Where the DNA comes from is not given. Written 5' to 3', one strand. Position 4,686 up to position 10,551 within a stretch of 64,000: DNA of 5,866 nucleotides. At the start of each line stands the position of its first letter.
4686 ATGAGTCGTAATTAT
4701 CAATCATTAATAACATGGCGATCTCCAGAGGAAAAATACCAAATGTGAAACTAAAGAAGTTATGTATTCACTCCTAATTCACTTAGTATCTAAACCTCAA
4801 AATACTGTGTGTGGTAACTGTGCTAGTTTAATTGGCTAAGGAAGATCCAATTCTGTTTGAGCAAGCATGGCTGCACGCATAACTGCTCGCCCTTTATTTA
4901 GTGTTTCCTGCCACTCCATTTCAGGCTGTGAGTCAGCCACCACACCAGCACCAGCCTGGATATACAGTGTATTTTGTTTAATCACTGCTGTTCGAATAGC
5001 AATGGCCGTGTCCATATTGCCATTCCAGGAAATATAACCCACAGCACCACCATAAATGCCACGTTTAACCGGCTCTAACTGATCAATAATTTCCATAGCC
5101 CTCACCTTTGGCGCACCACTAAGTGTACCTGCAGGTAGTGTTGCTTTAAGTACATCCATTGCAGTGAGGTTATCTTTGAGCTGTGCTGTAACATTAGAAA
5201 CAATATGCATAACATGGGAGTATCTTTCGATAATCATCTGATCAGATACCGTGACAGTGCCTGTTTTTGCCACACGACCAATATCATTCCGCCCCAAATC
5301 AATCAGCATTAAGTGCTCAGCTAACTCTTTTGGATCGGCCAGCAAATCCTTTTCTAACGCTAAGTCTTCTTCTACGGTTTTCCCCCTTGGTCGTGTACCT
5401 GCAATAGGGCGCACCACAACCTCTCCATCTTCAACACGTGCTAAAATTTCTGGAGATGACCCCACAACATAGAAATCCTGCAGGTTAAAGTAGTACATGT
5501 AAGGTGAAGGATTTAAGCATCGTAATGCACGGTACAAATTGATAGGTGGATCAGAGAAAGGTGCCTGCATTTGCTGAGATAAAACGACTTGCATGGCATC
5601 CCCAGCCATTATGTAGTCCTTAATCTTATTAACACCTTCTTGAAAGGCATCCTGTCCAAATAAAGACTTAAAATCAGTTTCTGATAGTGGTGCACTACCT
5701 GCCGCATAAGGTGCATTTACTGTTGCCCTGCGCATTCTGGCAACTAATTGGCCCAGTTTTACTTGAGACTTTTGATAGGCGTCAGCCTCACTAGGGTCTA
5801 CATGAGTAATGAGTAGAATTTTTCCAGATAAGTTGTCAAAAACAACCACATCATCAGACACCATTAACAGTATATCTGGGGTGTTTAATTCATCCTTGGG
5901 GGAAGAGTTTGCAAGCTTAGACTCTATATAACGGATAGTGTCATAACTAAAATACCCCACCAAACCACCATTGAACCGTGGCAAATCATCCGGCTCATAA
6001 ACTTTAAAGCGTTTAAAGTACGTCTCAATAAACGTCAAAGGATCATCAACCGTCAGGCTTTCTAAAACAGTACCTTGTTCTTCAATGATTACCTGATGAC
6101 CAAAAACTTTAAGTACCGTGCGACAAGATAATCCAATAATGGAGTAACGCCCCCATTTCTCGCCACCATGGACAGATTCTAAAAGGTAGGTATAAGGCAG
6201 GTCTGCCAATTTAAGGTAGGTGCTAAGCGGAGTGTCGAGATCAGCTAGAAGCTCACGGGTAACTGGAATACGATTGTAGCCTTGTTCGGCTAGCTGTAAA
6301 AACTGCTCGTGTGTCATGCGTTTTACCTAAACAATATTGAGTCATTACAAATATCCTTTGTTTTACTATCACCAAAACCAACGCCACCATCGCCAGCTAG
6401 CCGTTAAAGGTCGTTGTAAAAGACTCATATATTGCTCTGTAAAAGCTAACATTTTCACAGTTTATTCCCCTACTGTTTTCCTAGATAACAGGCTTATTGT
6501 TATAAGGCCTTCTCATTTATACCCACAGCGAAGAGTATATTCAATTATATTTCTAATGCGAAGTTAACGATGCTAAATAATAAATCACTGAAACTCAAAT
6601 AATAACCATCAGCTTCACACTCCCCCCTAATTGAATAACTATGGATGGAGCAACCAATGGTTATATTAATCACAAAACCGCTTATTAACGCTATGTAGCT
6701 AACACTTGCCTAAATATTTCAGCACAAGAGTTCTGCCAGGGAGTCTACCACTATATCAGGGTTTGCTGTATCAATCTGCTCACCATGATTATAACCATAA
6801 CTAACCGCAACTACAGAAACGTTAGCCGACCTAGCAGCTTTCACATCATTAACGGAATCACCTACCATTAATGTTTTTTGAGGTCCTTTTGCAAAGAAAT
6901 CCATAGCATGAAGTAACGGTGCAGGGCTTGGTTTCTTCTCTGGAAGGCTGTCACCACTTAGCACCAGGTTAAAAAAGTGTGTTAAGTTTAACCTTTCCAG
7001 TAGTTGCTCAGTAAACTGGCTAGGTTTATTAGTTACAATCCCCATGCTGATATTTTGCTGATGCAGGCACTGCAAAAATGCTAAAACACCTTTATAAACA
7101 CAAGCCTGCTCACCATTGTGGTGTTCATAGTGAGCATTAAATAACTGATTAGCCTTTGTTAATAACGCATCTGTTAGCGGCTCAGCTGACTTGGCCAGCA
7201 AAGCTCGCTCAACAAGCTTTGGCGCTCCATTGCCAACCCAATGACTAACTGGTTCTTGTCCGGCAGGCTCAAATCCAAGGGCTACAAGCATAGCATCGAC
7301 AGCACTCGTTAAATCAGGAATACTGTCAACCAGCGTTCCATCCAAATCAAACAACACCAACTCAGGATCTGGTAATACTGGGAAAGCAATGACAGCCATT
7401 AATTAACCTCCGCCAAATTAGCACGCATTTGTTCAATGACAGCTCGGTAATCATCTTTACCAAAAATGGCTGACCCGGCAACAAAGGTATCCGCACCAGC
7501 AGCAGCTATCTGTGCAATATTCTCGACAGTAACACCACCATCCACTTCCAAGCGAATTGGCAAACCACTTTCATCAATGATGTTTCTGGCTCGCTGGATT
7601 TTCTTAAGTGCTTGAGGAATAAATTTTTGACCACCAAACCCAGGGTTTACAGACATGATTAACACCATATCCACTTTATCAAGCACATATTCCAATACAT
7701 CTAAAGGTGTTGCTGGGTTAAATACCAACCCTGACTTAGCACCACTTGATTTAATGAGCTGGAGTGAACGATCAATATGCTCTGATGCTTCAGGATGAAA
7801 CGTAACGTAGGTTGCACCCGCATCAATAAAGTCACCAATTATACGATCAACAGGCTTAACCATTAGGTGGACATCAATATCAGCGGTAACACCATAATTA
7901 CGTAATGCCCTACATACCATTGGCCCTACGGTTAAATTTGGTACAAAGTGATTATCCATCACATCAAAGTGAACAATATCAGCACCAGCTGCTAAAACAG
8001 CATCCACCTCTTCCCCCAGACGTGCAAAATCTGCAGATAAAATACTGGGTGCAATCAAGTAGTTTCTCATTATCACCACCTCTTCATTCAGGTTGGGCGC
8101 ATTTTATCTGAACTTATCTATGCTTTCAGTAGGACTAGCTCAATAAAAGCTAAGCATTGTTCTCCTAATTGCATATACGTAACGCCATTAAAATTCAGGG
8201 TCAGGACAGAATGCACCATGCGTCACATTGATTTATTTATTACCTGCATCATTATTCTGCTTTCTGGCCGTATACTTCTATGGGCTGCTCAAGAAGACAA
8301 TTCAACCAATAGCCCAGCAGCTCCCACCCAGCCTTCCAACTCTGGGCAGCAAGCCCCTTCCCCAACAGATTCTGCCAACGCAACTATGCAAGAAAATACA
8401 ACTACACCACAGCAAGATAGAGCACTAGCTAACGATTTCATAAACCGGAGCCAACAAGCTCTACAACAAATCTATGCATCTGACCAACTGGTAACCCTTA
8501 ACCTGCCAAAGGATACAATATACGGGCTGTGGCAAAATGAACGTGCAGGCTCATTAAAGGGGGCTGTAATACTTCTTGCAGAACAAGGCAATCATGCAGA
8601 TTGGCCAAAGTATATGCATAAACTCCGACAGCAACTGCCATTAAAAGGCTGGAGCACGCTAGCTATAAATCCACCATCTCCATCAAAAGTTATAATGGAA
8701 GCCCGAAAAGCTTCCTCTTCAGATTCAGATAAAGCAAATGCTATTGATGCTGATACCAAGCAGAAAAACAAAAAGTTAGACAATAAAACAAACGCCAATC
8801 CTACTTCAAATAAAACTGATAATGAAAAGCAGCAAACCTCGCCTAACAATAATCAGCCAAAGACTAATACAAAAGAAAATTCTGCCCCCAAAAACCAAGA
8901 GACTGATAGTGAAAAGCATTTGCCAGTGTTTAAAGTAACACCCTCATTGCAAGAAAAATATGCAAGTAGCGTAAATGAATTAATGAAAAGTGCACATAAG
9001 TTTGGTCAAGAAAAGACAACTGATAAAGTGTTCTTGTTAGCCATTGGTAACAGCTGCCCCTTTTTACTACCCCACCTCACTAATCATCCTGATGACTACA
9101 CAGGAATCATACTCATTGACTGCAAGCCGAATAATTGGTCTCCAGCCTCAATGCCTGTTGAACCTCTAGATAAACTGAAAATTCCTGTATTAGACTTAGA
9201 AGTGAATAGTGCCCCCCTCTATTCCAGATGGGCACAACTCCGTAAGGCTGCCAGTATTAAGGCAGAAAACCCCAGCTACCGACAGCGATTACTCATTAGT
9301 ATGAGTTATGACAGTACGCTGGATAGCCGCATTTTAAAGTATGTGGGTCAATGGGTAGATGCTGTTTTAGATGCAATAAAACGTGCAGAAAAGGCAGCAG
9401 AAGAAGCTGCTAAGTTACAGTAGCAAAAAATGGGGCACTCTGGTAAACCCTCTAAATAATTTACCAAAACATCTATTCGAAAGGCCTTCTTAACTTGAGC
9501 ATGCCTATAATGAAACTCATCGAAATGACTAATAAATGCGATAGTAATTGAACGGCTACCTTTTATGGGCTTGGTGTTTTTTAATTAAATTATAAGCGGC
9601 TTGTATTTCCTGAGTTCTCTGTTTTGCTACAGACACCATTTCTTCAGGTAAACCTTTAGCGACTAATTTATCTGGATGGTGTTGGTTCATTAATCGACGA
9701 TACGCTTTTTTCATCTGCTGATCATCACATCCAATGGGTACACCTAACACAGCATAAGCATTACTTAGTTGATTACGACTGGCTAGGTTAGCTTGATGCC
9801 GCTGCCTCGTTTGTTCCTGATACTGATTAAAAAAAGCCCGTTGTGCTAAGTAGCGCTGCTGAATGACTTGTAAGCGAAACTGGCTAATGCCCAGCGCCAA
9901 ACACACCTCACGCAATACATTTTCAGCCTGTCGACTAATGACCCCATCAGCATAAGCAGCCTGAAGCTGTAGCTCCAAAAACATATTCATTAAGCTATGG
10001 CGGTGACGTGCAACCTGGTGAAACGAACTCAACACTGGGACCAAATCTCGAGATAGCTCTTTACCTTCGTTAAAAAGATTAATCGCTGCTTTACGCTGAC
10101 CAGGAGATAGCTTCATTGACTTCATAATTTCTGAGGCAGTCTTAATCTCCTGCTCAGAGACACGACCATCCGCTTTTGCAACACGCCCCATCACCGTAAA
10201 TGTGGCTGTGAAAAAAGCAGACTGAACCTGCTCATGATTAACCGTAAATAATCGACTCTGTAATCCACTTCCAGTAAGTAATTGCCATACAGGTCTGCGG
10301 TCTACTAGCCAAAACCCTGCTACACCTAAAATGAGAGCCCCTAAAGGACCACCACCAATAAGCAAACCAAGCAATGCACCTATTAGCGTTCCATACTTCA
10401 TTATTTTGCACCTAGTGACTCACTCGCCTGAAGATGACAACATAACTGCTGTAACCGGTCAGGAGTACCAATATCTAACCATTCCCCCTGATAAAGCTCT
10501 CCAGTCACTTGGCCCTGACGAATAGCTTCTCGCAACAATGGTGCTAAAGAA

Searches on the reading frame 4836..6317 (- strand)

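Call 34: search_protein_families(library=pfam, proteins=[window:4836-6317:-], max_evalue=0.000001)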
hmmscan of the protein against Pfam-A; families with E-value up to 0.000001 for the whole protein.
window:4836-6317:- (493 aa): 2 families
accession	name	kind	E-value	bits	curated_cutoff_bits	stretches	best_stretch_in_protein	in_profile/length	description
PF00425.24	Chorismate_bind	-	1.6e-95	319.9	27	1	222-475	2-257/257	chorismate binding enzyme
PF04715.19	Anth_synt_I_N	-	4.2e-37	128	23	1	26-167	1-138/140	Anthranilate synthase component I, N terminal region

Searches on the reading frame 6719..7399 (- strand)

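Call 34: search_protein_families(library=pfam, proteins=[window:6719-7399:-], max_evalue=0.000001)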
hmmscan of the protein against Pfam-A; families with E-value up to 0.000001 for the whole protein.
window:6719-7399:- (226 aa): 4 families
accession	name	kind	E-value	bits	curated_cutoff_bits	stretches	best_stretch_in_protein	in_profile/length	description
PF13419.12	HAD_2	-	3.1e-38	132.1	23.8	1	15-199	1-178/178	Haloacid dehalogenase-like hydrolase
PF00702.32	Hydrolase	-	9.3e-31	108.1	26.4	1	14-193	3-191/191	haloacid dehalogenase-like hydrolase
PF12710.13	HAD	-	6.6e-12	46.7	27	1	15-190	1-189/189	haloacid dehalogenase-like hydrolase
PF13242.12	Hydrolase_like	-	1.8e-11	44.2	22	1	156-224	4-75/75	HAD-hyrolase-like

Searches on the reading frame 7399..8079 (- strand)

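Call 34: search_protein_families(library=pfam, proteins=[window:7399-8079:-], max_evalue=0.000001)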
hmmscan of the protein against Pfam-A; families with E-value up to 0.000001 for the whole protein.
window:7399-8079:- (226 aa): 1 family
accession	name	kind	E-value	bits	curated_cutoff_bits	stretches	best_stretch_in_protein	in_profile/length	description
PF00834.25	Ribul_P_3_epim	-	2e-88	295.4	21.1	1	9-206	2-198/198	Ribulose-phosphate 3 epimerase family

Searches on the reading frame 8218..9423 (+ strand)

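Call 34: search_protein_families(library=pfam, proteins=[window:8218-9423:+], max_evalue=0.000001)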
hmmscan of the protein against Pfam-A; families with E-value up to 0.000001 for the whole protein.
window:8218-9423:+ (401 aa): 1 family
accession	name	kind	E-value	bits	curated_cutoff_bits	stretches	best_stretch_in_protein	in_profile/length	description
PF12048.14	DUF3530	-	8.8e-39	134.1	29.8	1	39-370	33-297/310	Protein of unknown function (DUF3530)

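Call 67: search_protein_families(library=padloc, proteins=[window:8218-9423:+], max_evalue=0.001)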
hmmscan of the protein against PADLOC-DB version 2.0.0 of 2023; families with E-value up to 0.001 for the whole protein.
window:8218-9423:+ (401 aa): 0 families

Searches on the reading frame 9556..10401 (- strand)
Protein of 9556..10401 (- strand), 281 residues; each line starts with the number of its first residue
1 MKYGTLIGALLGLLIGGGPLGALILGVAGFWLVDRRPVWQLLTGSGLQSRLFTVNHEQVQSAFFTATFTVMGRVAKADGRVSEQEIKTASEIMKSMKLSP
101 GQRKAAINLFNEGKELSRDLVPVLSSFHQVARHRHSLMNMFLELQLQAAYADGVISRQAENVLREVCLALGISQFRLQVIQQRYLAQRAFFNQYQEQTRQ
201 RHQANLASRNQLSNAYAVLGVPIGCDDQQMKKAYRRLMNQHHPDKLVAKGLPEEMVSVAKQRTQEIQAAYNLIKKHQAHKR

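Call 30: find_encoding_contigs(protein=window:9556-10401:-, flank=10000, max_places=1)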
Protein window:9556-10401:- (281 aa): no gene with exactly this product is on record in the collection.

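Call 35: search_protein_families(library=pfam, proteins=[window:9556-10401:-], max_evalue=0.000001)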
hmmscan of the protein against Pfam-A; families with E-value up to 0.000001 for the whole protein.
window:9556-10401:- (281 aa): 2 families
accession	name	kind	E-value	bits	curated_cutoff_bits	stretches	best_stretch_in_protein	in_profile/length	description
PF05099.18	TerB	-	3.5e-15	56.8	24.4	1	66-175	3-111/118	Tellurite resistance protein TerB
PF00226.36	DnaJ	-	2.4e-11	44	27.8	1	214-277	1-57/63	DnaJ domain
